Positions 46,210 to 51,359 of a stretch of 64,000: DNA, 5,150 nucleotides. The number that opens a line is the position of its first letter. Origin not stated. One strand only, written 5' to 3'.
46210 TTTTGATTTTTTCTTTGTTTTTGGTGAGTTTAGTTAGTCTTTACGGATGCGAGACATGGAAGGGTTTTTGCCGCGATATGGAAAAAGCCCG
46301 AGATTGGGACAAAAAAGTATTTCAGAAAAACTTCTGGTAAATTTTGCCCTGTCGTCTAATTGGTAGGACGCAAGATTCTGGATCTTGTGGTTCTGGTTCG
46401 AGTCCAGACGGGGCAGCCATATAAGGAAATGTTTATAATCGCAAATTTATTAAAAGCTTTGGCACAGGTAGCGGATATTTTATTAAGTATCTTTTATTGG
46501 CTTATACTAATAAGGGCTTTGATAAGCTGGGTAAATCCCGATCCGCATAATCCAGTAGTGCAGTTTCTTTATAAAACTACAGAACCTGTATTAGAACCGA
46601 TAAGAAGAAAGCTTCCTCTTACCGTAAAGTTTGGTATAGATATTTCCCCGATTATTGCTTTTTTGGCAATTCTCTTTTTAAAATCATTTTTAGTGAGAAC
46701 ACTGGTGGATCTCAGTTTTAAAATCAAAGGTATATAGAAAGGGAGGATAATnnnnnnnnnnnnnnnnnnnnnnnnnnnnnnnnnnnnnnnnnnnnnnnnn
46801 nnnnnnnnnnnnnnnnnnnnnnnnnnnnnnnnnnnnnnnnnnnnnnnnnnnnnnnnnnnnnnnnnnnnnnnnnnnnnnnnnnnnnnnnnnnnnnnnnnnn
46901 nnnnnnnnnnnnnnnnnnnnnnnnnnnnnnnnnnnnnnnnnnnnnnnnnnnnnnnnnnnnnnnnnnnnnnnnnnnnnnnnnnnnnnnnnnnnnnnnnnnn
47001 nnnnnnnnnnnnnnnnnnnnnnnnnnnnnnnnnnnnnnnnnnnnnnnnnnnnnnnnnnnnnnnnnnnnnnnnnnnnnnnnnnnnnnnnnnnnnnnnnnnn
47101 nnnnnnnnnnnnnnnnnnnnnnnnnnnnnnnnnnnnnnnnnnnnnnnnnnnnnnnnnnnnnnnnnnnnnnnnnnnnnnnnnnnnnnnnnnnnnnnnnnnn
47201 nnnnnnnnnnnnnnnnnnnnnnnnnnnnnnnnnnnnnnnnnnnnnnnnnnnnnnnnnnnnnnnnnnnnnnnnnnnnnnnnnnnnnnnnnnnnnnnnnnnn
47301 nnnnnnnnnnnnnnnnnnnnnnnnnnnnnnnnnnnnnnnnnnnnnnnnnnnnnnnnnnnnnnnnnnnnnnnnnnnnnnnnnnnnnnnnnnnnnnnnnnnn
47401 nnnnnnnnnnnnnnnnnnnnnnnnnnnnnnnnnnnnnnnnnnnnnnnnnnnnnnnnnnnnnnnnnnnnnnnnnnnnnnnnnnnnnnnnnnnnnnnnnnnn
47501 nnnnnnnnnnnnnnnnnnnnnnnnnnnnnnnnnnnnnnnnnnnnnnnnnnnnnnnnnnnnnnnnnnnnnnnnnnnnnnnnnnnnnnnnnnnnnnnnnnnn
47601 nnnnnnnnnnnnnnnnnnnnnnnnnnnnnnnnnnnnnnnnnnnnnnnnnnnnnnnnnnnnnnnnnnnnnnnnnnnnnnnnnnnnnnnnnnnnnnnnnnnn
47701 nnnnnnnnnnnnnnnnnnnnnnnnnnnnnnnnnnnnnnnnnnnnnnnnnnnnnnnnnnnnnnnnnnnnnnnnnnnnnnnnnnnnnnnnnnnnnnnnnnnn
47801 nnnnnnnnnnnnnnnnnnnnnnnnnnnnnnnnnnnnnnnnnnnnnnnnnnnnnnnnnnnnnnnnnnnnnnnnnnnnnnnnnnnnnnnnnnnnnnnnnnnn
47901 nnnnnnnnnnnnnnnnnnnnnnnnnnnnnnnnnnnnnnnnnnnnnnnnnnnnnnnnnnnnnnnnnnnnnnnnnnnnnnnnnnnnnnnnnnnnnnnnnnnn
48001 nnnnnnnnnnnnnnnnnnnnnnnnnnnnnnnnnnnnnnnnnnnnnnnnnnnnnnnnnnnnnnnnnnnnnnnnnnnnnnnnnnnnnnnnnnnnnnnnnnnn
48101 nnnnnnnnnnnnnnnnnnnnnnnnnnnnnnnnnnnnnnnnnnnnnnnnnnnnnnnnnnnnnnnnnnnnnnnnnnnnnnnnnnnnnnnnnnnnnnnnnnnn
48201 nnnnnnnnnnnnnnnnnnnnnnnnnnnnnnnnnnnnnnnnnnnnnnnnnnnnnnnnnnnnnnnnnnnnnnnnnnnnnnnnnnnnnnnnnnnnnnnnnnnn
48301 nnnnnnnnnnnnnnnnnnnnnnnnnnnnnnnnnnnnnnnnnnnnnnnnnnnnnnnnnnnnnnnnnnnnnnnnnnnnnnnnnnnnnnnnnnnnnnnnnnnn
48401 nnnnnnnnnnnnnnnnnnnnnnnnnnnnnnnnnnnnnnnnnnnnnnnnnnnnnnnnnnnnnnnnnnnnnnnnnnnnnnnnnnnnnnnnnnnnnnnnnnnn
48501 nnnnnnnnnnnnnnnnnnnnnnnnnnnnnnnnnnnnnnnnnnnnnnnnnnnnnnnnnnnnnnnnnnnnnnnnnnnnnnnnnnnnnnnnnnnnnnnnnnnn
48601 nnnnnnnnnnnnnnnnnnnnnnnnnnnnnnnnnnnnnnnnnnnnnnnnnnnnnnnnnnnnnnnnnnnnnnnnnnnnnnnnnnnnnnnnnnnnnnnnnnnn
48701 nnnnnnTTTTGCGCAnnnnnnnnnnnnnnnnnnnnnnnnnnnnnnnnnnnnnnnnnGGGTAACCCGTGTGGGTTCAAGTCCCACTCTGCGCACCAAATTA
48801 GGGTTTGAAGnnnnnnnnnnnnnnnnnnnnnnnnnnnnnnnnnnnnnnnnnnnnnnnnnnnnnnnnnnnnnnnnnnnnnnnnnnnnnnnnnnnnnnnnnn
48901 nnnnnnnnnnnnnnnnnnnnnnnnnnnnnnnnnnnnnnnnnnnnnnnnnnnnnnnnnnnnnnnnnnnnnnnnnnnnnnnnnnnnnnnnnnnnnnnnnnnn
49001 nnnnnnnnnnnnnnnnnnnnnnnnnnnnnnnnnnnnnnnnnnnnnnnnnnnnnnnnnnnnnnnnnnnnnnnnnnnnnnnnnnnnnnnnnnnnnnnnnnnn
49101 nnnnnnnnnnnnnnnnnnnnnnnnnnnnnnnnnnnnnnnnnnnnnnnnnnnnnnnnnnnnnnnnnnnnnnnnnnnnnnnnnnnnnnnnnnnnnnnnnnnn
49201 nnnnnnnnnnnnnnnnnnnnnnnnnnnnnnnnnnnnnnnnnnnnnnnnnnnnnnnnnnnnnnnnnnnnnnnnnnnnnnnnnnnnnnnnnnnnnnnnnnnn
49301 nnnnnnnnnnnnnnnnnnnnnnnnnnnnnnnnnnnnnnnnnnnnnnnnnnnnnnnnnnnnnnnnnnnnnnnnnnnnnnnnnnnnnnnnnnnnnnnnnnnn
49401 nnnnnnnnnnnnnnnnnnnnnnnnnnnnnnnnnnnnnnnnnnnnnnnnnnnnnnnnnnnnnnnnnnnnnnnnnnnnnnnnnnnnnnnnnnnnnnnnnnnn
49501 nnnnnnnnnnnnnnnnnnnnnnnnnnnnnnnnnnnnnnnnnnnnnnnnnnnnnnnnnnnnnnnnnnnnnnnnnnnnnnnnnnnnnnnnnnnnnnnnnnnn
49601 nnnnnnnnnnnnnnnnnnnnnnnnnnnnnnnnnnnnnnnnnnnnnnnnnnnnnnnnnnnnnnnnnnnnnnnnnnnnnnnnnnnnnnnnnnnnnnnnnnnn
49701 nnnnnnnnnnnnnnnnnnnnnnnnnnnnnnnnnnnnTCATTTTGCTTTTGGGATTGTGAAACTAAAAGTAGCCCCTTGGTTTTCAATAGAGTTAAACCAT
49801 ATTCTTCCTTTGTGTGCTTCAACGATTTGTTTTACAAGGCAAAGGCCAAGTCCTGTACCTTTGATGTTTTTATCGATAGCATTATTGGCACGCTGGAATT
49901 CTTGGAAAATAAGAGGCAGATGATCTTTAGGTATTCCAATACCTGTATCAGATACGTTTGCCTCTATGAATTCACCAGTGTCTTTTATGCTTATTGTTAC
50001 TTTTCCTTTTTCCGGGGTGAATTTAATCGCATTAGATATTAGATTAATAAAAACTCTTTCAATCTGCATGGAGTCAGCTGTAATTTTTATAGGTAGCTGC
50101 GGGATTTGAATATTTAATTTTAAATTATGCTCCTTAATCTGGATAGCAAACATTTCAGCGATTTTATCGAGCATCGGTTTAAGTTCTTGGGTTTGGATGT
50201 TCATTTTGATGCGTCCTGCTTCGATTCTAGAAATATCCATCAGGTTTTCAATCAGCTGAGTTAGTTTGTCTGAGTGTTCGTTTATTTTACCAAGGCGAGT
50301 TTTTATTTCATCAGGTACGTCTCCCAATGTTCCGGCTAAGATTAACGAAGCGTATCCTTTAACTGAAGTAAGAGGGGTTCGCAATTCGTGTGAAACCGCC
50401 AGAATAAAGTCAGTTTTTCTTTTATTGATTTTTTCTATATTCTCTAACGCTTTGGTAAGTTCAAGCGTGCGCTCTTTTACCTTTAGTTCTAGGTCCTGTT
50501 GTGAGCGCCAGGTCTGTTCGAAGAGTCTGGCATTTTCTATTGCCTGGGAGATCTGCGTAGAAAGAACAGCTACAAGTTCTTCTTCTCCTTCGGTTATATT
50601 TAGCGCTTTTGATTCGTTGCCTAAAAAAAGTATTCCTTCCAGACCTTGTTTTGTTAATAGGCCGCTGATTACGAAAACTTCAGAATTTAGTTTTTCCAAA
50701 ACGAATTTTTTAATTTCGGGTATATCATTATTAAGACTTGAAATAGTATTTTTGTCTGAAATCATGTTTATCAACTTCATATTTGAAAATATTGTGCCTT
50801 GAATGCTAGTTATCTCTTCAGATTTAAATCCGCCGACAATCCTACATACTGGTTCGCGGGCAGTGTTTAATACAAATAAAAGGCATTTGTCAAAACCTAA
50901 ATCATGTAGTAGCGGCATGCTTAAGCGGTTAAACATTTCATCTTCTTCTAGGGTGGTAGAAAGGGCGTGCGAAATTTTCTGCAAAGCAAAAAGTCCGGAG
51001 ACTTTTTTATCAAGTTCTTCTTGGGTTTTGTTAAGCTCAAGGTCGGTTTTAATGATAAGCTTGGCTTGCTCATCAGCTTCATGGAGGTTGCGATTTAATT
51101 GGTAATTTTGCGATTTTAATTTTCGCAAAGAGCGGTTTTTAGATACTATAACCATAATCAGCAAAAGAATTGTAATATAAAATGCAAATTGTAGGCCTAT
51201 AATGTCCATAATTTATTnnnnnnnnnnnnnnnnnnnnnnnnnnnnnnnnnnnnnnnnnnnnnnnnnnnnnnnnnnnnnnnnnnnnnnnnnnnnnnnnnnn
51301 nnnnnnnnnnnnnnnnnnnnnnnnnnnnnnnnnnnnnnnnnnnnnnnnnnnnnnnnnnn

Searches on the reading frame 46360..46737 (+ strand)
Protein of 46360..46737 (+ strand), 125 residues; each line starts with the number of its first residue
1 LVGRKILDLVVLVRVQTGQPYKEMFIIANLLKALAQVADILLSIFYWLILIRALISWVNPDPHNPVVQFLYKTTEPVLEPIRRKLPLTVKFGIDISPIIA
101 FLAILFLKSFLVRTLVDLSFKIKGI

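Call 7: search_protein_families(library=pfam, max_evalue=0.001, proteins=[window:46360-46737:+])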
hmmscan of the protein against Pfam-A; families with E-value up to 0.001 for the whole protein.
window:46360-46737:+ (125 aa): 1 family
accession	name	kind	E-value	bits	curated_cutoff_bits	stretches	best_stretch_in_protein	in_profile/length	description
PF02325.22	YGGT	-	1.3e-23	83.6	27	1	40-111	2-70/70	YGGT family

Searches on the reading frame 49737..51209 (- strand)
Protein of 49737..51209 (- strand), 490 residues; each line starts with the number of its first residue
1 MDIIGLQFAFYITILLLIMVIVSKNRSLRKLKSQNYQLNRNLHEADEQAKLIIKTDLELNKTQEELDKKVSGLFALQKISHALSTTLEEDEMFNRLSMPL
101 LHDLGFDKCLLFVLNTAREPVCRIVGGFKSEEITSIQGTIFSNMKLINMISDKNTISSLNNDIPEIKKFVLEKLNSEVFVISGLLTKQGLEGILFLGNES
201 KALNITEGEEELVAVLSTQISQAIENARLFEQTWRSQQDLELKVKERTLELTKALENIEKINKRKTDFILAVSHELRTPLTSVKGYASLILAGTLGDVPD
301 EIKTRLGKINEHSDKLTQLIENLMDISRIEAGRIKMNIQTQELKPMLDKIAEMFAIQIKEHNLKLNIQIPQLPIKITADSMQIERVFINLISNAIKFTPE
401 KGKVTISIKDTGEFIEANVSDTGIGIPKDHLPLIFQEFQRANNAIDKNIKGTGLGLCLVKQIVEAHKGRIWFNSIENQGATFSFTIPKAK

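Call 7: search_protein_families(library=pfam, max_evalue=0.001, proteins=[window:49737-51209:-])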
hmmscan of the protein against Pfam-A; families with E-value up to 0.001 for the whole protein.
window:49737-51209:- (490 aa): 2 families
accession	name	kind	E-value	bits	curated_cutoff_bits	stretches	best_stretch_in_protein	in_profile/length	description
PF02518.31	HATPase_c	-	2.9e-30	105.4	26.4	1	379-489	2-110/111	Histidine kinase-, DNA gyrase B-, and HSP90-like ATPase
PF00512.31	HisKA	-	1e-16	61.1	26.9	1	265-332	2-66/66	His Kinase A (phospho-acceptor) domain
